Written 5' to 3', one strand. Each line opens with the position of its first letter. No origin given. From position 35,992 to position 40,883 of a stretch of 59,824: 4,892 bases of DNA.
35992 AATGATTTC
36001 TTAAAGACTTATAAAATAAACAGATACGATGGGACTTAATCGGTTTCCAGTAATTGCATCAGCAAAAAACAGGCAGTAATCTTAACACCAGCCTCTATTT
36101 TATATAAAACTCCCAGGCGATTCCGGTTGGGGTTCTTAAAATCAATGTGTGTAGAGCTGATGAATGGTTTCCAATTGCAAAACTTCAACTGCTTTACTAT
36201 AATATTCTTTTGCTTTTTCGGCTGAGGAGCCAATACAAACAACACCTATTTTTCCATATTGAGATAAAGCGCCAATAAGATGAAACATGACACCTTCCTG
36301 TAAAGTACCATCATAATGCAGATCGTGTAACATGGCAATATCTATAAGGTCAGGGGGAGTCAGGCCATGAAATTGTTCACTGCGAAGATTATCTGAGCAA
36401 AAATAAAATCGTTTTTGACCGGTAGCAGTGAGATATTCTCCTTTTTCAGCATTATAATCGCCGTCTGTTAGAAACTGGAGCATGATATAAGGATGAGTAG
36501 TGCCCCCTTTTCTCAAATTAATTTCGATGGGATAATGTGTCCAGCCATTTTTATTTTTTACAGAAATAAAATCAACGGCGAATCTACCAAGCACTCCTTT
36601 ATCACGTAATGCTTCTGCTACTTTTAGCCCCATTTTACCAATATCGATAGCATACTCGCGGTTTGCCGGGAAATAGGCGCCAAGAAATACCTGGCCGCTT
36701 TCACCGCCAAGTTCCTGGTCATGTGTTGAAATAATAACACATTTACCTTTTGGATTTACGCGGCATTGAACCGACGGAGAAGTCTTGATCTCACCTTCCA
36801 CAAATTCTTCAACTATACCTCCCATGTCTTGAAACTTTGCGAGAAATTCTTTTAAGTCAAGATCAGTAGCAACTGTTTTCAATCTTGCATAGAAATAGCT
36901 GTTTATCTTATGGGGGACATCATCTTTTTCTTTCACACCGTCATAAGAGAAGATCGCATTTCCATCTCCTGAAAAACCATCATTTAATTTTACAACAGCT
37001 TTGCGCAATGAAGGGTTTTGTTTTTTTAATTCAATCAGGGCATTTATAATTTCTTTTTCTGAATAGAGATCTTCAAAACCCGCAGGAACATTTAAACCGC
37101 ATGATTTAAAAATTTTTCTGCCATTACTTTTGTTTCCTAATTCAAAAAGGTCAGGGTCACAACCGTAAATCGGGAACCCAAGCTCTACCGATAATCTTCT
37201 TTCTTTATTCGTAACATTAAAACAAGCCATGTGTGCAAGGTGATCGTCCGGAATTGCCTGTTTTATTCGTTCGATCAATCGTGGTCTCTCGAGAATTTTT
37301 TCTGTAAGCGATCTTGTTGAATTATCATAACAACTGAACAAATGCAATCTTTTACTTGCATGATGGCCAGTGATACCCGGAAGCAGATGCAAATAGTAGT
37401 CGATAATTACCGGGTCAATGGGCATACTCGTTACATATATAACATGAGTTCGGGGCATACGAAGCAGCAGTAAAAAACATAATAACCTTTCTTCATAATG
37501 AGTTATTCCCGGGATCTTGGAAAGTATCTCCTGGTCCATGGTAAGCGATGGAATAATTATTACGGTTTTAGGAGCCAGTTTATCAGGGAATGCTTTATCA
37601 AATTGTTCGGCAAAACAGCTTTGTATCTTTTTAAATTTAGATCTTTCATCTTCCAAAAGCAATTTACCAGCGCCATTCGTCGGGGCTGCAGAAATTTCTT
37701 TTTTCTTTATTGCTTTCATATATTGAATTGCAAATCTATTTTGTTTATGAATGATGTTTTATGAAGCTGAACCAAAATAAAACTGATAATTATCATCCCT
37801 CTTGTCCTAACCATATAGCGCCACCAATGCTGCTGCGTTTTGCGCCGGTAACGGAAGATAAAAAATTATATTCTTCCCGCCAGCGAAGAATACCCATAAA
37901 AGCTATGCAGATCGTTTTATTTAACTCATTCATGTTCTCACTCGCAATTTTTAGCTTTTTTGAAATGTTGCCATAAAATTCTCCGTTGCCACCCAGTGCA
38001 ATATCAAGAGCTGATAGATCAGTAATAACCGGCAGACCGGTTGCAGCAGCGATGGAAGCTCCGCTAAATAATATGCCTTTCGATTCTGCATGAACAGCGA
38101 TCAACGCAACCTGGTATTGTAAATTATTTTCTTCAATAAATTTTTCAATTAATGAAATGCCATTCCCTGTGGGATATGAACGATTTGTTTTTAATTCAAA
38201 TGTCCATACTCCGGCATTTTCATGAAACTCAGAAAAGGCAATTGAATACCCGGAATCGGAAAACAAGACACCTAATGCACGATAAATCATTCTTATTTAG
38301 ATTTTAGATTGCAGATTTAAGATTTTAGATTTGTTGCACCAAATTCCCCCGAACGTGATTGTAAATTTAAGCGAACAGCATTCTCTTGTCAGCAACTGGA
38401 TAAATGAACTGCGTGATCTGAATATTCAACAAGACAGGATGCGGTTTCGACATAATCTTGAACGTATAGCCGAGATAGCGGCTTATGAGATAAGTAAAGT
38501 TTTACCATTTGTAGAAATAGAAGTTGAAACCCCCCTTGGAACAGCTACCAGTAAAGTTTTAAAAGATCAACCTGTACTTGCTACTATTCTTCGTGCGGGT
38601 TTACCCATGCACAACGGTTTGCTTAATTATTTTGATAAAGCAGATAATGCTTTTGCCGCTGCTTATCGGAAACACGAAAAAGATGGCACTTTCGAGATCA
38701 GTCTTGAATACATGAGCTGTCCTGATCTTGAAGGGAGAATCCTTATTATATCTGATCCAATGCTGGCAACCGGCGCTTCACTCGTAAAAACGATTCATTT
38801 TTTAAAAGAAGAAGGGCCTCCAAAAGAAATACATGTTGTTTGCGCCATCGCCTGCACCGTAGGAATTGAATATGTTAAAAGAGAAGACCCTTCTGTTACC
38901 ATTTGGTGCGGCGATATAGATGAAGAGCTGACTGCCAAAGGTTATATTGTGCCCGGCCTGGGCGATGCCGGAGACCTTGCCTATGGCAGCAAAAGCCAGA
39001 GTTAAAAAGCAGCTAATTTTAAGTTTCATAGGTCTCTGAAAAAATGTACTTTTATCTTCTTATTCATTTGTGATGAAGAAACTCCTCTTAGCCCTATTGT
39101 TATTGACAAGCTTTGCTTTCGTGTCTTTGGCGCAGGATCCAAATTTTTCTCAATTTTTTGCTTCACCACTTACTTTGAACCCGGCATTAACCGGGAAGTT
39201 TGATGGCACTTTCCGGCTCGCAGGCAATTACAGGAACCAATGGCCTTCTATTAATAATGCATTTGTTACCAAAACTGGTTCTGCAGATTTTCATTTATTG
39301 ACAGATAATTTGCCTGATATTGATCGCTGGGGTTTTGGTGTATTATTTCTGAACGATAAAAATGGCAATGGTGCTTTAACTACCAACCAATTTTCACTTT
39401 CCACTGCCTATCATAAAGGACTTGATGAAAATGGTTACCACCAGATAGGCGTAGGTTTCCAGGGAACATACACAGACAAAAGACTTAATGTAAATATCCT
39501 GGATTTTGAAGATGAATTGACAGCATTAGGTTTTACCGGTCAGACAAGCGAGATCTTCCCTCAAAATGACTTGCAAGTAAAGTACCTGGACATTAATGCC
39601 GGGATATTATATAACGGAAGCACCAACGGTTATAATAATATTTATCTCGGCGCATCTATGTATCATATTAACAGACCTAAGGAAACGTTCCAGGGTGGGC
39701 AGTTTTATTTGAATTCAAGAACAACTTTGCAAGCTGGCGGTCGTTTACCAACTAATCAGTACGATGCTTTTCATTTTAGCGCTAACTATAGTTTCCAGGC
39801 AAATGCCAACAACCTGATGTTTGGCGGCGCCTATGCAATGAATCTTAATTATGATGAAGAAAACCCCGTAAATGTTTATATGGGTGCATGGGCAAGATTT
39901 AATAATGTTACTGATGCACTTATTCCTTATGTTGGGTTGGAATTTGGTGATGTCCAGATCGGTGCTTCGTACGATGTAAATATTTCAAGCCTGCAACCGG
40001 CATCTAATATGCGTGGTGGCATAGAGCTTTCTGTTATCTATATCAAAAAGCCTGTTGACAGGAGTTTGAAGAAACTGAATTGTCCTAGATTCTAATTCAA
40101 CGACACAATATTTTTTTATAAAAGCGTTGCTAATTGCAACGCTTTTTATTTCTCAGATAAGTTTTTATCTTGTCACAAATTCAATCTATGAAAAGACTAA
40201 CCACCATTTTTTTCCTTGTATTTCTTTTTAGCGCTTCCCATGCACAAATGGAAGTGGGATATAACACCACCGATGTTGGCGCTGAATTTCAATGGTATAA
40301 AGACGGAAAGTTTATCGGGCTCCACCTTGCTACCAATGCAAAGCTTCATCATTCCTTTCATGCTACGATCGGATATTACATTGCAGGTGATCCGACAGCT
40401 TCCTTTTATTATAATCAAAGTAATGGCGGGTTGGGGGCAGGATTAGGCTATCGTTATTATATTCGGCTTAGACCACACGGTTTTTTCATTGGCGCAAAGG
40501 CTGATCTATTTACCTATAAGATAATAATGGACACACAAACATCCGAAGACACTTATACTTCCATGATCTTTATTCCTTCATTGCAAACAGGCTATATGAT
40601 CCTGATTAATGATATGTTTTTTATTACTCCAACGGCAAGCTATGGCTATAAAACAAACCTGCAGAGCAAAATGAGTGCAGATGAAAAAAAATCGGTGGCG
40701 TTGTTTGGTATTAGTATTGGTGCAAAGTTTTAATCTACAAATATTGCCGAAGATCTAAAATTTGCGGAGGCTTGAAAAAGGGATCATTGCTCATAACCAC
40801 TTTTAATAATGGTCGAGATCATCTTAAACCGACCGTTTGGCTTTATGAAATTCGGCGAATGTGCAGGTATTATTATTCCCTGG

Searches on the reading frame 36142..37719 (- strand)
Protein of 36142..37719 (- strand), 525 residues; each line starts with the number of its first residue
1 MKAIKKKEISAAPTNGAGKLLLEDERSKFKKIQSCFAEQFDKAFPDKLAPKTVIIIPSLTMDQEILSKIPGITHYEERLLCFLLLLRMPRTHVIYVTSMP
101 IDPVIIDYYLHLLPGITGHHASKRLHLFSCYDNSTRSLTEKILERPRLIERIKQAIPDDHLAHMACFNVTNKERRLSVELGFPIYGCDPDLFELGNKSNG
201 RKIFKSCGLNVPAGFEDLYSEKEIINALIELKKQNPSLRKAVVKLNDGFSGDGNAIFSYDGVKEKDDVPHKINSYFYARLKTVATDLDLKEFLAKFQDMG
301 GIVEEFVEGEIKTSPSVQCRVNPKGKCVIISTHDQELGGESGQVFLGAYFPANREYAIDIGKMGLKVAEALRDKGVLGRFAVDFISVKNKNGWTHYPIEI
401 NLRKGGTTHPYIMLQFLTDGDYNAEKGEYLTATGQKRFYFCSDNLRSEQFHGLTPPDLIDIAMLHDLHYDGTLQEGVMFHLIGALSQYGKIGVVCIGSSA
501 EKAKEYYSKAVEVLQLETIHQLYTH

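Call 7: search_protein_families(library=pfam, proteins=[window:36142-37719:-], max_evalue=0.001)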
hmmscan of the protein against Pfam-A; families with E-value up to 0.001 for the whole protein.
window:36142-37719:- (525 aa): 2 families
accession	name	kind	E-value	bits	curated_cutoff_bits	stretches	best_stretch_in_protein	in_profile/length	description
PF24923.1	ATP-grasp_IQCH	-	4.1e-22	79.3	27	2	289-422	129-263/266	IQCH-like, ATP-grasp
PF18105.7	PGM1_C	-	7.9e-10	38.5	22.5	1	465-509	9-53/54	PGM1 C-terminal domain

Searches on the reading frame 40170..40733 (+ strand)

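Call 7: search_protein_families(library=pfam, proteins=[window:40170-40733:+], max_evalue=0.001)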
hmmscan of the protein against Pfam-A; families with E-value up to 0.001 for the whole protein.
window:40170-40733:+ (187 aa): 1 family
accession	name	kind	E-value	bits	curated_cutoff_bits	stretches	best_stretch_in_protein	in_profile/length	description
PF12099.14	DUF3575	-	0.00016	21.5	21.1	1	81-171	59-150/177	Protein of unknown function (DUF3575)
